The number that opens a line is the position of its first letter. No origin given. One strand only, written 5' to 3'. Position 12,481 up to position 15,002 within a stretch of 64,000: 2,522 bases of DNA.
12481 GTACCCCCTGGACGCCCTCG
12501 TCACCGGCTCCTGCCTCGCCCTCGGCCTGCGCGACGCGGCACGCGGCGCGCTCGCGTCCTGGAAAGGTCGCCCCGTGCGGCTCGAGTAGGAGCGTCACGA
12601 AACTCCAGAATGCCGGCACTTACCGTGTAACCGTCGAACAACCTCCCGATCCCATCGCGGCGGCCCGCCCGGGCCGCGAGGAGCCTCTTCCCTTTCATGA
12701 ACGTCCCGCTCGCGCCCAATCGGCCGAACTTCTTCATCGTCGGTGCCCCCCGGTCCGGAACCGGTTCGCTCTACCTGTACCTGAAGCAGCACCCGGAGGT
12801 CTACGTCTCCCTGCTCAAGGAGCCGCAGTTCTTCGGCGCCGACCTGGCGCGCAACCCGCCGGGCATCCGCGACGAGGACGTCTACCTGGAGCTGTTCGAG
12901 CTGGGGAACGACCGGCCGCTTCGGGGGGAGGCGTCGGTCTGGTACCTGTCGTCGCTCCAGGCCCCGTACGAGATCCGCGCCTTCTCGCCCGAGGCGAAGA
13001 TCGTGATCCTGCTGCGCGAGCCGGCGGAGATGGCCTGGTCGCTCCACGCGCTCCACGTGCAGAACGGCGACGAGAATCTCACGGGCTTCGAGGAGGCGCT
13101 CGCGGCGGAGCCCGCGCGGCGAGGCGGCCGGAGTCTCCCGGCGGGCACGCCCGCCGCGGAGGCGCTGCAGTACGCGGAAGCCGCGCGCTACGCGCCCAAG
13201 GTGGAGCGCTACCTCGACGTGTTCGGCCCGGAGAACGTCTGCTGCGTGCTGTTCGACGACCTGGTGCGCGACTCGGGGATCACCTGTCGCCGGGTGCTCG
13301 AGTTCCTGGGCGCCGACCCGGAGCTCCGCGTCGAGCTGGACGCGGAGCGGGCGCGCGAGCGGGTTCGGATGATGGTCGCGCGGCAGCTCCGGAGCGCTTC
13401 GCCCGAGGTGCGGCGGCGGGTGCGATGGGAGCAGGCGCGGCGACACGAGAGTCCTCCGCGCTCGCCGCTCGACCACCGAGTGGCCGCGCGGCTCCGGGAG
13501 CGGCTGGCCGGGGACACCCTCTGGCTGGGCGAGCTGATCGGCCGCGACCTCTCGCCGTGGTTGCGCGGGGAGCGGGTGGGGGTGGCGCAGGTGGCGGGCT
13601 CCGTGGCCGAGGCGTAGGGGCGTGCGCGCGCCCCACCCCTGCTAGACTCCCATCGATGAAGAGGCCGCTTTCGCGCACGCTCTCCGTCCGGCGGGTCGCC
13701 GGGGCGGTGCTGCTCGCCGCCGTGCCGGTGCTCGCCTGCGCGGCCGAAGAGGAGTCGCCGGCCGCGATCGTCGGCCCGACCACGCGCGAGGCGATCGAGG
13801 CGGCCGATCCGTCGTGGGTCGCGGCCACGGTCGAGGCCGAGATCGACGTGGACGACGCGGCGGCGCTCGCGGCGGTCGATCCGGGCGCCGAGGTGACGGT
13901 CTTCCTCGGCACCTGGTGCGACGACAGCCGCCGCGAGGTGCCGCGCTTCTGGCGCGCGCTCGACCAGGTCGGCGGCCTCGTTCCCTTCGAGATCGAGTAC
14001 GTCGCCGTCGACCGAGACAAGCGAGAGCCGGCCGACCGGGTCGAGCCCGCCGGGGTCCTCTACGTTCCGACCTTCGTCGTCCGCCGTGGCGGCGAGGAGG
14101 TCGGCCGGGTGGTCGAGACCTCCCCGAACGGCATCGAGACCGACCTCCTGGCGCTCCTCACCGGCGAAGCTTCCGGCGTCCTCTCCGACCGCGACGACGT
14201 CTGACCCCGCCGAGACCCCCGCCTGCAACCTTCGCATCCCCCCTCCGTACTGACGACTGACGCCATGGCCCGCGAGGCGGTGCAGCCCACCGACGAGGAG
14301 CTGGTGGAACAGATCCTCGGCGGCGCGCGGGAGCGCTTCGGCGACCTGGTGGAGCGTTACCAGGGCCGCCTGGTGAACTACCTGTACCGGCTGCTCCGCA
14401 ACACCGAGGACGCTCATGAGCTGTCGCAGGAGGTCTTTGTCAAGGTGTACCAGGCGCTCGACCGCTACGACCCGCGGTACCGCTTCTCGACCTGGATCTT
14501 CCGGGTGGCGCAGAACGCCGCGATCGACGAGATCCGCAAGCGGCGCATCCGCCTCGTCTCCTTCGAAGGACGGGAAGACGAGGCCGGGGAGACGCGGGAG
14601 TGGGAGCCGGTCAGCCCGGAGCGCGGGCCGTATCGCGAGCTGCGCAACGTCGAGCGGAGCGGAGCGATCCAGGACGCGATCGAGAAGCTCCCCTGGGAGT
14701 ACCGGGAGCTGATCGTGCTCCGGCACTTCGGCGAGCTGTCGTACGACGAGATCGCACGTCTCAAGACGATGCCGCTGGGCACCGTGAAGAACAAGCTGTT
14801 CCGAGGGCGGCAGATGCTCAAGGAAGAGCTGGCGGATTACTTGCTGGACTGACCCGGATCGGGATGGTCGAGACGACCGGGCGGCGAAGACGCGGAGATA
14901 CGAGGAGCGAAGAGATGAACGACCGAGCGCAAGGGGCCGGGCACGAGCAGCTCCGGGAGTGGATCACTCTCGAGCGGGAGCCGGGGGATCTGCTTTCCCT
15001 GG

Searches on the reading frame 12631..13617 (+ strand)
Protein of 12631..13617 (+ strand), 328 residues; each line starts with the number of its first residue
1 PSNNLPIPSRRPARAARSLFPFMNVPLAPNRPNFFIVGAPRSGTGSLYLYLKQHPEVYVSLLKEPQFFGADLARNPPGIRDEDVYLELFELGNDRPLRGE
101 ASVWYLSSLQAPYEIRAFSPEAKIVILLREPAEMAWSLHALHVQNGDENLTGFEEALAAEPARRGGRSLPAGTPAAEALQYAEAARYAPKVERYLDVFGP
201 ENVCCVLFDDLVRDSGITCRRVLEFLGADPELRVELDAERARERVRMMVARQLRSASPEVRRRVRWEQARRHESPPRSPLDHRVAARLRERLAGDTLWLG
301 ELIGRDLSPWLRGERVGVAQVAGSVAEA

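Call 32: search_protein_families(library=pfam, proteins=[window:12631-13617:+], max_evalue=0.00001)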
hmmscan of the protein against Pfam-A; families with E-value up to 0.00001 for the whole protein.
window:12631-13617:+ (328 aa): 2 families
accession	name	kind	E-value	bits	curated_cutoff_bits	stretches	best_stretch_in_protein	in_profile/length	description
PF13469.12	Sulfotransfer_3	-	2.3e-13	51.3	27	0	113-228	116-212/216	Sulfotransferase family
PF00685.33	Sulfotransfer_1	-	6.3e-08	32.8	22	1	32-240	2-187/255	Sulfotransferase domain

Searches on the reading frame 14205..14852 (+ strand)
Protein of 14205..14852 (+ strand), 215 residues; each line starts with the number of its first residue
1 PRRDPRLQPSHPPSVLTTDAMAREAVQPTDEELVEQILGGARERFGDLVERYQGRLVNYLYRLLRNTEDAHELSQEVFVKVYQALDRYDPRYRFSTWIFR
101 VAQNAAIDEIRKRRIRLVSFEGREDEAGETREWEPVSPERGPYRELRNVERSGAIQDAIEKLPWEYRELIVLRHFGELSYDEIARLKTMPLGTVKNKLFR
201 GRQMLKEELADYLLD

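Call 30: search_protein_families(library=pfam, proteins=[window:14205-14852:+], max_evalue=0.00001)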
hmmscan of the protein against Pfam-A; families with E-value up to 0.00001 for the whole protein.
window:14205-14852:+ (215 aa): 3 families
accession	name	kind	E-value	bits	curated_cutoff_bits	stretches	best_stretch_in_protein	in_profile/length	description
PF04542.20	Sigma70_r2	-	6.3e-21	74.4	24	1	48-114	1-69/71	Sigma-70 region 2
PF08281.18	Sigma70_r4_2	-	5.6e-16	58.4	25.7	1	153-205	2-54/54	Sigma-70, region 4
PF04545.22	Sigma70_r4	-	2.1e-06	27.5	24.1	1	158-207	1-50/50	Sigma-70, region 4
